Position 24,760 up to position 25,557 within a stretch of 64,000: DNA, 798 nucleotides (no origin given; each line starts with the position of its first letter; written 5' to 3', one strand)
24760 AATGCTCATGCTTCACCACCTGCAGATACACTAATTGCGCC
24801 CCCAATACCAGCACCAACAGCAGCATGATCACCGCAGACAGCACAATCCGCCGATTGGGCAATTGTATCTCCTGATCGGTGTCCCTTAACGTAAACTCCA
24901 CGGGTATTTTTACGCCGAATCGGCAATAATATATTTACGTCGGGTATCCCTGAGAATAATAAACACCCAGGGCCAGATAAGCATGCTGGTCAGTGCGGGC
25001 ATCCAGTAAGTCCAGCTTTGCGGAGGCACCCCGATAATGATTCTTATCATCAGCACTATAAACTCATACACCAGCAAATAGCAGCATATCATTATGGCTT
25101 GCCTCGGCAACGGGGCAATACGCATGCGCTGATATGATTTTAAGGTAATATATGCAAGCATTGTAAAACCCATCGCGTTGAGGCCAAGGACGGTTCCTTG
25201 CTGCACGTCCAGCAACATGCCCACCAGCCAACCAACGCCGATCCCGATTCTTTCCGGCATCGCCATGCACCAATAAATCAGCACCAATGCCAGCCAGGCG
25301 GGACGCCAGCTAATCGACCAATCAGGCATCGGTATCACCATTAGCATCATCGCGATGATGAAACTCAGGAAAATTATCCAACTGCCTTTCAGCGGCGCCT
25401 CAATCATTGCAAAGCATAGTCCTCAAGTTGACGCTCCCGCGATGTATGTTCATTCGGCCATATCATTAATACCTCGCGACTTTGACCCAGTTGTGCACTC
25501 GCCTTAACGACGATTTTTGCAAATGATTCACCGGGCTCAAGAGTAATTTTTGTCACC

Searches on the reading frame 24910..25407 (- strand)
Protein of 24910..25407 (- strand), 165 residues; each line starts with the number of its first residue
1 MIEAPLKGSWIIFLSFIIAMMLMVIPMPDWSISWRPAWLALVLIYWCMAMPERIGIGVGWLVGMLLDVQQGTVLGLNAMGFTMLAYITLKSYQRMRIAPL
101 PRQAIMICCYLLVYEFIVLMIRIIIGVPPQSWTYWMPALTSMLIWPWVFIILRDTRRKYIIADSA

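Call 50: search_protein_families(library=pfam, proteins=[window:24910-25407:-], max_evalue=0.00001)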
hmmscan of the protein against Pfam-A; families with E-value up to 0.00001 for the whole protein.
window:24910-25407:- (165 aa): 1 family
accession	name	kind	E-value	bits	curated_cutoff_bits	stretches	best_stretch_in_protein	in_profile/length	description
PF04093.17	MreD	-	9.8e-25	87.9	24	1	8-153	5-156/158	rod shape-determining protein MreD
